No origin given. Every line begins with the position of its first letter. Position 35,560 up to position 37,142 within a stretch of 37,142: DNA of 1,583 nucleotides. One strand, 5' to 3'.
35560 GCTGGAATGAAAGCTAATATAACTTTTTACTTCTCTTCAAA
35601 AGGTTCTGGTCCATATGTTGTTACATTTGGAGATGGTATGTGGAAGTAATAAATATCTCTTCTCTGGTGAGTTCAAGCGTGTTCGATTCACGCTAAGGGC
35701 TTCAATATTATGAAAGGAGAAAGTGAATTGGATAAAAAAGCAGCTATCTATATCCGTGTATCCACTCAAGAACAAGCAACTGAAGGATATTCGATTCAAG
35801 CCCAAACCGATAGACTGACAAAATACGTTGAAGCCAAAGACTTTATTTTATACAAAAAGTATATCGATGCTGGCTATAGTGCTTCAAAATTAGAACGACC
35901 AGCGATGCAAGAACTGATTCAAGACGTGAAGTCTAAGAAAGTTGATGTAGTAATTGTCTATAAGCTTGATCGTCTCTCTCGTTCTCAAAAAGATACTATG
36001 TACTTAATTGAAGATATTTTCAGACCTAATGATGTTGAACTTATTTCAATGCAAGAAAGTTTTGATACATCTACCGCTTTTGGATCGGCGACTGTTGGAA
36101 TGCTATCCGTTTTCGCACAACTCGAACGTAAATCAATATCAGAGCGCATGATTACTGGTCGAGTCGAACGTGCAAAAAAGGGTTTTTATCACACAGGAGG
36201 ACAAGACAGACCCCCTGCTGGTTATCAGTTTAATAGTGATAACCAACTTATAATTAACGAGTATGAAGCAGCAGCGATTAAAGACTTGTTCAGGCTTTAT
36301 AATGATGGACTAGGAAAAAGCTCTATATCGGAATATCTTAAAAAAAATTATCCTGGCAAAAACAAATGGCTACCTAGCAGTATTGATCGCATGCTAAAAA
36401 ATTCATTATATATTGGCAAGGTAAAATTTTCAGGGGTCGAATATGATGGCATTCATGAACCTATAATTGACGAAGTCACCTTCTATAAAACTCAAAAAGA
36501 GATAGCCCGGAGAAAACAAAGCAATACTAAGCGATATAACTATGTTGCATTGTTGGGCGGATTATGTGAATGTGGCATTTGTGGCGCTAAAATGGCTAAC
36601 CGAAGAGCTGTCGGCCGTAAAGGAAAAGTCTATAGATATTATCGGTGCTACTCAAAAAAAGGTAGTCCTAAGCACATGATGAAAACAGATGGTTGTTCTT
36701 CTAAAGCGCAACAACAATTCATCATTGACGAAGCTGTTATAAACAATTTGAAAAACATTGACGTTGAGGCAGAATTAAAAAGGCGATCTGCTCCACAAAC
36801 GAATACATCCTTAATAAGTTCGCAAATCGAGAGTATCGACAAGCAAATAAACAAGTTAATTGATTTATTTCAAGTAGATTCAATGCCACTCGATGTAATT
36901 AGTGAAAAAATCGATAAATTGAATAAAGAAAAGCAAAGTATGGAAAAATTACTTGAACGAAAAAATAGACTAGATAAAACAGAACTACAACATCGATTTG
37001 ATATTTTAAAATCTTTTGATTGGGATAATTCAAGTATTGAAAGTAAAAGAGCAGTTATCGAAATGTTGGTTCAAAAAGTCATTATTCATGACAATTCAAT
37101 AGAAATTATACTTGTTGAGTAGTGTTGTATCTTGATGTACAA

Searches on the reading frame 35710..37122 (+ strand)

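Call 7: search_protein_families(library=pfam, proteins=[window:35710-37122:+], max_evalue=0.01)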
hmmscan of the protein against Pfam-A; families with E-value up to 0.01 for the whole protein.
window:35710-37122:+ (470 aa): 3 families
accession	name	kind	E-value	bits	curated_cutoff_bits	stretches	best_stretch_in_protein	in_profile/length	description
PF00239.26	Resolvase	-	2.7e-39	135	23.3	1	11-158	1-143/145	Resolvase, N terminal domain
PF07508.19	Recombinase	-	1.1e-14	55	21.1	1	186-268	3-102/102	Recombinase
PF13408.12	Zn_ribbon_recom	-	4.2e-08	33.9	25.3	1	281-347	1-57/58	Recombinase zinc beta ribbon domain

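Call 8: search_protein_families(library=phrogs, proteins=[window:35710-37122:+], max_evalue=0.001)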
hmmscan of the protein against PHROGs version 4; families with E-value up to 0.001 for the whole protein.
window:35710-37122:+ (470 aa): 4 families
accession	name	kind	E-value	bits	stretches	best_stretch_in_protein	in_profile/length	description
phrog_95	-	integration and excision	2.8e-125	420.4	1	8-465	87-561/651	integrase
phrog_125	-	DNA, RNA and nucleotide metabolism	1.3e-42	147.1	1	8-269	19-239/254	DNA invertase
phrog_6620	-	integration and excision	1e-08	36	1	6-117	53-156/201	transposase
phrog_7701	-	DNA, RNA and nucleotide metabolism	3.9e-06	28.2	1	169-276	5-96/137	DNA invertase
